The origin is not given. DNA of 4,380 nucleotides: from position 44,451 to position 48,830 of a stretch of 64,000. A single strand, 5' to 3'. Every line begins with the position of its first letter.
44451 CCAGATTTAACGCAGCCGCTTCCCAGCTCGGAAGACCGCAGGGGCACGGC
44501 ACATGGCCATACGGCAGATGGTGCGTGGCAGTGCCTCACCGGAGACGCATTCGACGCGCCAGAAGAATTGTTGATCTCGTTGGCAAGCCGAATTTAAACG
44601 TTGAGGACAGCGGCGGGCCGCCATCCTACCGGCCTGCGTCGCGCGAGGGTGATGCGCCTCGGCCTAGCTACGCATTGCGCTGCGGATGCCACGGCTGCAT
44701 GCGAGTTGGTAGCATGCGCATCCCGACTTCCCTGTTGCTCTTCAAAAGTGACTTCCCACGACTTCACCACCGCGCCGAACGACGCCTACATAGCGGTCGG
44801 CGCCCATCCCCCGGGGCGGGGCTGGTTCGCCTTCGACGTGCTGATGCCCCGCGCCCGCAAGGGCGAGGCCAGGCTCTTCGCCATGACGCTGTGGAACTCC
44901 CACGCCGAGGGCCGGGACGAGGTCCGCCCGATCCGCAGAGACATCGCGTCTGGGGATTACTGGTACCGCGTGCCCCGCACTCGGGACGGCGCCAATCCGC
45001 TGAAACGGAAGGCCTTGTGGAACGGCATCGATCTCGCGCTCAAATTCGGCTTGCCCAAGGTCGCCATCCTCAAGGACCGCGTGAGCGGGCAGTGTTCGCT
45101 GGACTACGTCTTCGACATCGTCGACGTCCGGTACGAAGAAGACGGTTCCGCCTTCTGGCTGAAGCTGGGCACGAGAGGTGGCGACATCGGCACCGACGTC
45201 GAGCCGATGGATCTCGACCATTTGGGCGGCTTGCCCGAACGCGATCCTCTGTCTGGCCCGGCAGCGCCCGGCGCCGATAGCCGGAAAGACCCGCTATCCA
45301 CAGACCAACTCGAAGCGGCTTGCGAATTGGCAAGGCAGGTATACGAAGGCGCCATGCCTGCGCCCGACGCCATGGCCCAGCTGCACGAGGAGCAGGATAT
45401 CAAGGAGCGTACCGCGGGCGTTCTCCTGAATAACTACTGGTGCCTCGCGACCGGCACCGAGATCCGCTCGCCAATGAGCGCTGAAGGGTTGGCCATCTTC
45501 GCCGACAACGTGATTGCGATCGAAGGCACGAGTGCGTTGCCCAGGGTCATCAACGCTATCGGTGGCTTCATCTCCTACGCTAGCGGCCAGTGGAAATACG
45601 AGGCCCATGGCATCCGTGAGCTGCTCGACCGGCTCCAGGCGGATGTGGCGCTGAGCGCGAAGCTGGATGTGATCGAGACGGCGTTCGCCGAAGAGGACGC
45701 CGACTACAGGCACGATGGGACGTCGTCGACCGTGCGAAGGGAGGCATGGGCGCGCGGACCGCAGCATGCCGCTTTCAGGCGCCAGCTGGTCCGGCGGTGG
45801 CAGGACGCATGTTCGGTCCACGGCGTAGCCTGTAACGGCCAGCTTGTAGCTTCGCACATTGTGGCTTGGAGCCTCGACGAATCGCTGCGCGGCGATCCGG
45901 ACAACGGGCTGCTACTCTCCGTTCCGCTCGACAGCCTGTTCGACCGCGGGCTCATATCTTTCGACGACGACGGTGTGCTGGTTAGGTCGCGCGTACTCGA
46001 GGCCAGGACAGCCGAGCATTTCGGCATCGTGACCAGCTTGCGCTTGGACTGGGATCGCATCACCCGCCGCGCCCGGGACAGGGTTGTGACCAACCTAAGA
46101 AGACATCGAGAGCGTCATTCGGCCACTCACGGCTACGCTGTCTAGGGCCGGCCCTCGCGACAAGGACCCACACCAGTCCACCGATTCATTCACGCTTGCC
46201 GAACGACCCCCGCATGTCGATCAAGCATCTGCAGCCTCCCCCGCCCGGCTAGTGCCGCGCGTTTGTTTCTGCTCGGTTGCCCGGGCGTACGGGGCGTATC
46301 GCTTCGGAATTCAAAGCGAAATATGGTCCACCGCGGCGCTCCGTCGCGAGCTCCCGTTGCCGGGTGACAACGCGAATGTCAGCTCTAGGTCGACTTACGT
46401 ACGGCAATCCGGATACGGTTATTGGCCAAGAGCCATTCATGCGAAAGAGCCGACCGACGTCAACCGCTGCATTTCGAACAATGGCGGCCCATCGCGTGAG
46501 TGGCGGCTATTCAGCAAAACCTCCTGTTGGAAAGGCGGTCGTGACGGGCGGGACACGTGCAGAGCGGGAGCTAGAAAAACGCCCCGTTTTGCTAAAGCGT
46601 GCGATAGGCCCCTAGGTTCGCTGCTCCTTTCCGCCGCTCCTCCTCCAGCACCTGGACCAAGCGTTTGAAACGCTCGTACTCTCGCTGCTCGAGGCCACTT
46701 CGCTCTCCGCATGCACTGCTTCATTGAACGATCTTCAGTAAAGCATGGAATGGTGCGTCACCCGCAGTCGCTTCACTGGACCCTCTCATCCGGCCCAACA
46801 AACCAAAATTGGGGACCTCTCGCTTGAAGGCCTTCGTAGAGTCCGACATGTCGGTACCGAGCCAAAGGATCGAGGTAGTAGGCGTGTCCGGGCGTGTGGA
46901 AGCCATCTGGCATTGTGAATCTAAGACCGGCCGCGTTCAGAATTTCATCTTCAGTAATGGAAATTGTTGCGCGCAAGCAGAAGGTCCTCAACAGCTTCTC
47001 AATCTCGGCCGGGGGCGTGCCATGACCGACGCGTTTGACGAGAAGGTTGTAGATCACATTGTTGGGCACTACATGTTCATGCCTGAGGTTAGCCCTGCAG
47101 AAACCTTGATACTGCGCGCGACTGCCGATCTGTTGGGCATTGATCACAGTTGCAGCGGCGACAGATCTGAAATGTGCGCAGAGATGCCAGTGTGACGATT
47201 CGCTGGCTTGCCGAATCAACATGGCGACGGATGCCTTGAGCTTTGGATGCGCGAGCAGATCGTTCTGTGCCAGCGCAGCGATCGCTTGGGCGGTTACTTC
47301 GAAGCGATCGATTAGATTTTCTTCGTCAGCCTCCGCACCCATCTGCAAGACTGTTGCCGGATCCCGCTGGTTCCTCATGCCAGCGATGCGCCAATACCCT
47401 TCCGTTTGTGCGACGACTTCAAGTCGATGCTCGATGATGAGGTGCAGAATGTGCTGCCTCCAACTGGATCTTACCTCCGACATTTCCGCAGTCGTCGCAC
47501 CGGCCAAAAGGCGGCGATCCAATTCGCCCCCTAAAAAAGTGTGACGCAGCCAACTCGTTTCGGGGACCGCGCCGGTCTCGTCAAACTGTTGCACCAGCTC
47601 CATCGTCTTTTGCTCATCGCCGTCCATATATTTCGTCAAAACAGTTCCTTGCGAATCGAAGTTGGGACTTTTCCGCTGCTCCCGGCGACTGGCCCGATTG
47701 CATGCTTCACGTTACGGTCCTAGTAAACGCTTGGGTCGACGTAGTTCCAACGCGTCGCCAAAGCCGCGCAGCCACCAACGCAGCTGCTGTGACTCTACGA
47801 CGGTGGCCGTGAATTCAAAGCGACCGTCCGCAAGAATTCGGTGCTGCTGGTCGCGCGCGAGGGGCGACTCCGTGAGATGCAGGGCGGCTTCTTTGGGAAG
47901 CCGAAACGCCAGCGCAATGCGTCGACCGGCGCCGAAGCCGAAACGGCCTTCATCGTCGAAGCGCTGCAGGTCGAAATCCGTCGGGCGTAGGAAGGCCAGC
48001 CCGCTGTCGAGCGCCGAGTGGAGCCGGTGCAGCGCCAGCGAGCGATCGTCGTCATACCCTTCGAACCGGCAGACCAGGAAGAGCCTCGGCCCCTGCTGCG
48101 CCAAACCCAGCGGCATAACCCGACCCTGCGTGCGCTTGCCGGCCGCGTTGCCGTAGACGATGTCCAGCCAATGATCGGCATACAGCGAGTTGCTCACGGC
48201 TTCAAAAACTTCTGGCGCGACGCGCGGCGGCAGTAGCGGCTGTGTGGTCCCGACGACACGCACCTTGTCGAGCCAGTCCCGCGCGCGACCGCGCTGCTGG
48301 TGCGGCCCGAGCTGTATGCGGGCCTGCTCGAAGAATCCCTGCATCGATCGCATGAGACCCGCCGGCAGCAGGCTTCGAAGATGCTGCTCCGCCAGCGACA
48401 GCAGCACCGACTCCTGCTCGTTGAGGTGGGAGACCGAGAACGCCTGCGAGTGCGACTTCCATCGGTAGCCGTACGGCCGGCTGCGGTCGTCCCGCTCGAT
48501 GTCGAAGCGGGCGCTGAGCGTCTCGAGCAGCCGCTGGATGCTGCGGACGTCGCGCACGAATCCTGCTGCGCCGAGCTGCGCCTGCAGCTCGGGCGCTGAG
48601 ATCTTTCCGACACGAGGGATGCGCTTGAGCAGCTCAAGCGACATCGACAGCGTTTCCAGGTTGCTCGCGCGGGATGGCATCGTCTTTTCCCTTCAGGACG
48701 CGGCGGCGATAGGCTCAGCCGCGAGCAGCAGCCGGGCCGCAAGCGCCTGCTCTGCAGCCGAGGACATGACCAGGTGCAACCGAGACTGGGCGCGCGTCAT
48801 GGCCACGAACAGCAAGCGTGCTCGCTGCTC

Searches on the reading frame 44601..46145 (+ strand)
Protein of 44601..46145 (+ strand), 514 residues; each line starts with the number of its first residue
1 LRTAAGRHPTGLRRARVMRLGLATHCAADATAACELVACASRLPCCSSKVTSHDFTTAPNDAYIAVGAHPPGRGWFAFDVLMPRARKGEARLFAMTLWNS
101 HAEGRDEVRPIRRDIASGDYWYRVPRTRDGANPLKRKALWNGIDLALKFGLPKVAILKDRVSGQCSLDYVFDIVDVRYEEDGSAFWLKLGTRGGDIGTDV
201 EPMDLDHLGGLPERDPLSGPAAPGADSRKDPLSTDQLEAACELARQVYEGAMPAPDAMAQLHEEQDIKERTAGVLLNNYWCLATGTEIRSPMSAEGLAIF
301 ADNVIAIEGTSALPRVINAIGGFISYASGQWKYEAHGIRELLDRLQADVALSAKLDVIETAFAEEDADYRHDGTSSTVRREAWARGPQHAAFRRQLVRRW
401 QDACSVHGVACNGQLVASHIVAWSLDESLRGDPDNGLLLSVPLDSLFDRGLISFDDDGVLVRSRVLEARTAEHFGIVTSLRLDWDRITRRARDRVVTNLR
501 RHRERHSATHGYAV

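Call 8: search_protein_families(library=pfam, proteins=[window:44601-46145:+], max_evalue=0.001)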
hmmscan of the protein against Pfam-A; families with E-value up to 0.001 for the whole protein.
window:44601-46145:+ (514 aa): 1 family
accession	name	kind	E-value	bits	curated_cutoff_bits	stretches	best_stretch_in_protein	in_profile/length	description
PF13391.12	HNH_2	-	3.6e-09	36.8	21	1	412-455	7-66/66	HNH endonuclease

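Call 95: search_protein_families(library=padloc, proteins=[window:44601-46145:+], max_evalue=1e-8)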
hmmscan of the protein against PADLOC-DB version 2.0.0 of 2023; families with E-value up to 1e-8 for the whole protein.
window:44601-46145:+ (514 aa): 2 families
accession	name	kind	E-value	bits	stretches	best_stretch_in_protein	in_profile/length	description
PDLC04132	HNH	-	1e-18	65.5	1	360-471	126-236/286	-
PDLC03529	REase_II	-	2.7e-10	38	1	414-467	294-348/389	Type II restriction enzyme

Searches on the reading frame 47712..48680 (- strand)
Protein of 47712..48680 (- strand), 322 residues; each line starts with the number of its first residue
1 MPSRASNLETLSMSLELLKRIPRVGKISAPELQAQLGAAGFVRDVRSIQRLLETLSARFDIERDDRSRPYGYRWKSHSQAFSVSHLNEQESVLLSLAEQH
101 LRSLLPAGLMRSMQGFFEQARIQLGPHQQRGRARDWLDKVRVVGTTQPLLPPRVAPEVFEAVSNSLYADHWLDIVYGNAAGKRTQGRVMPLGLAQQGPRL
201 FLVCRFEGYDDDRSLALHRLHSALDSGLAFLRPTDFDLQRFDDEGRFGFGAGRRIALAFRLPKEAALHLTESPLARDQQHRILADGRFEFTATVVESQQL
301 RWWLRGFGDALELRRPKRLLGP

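Call 8: search_protein_families(library=pfam, proteins=[window:47712-48680:-], max_evalue=0.001)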
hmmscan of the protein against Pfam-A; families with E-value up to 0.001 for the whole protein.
window:47712-48680:- (322 aa): 2 families
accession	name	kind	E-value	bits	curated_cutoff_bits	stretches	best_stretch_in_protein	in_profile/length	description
PF25583.1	WCX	-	7.5e-08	33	23.9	1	257-319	5-64/76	WCX domain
PF13280.12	WYL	-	2.8e-06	27.7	21.8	1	157-222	1-67/70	WYL domain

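Call 95: search_protein_families(library=padloc, proteins=[window:47712-48680:-], max_evalue=1e-8)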
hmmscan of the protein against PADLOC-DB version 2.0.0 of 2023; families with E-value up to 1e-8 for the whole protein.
window:47712-48680:- (322 aa): 2 families
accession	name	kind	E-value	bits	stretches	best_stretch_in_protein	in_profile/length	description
PDLC01652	WYL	-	1.5e-15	55.9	1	152-319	13-150/162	"CAS-I,CAS-II,CAS-III,CAS-IV,CAS-V,CAS-VI; associated_signaling"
PDLC01457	WYL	-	9e-10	36.5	1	17-318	9-228/229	"CAS-I,CAS-II,CAS-III,CAS-IV,CAS-V,CAS-VI; associated_signaling"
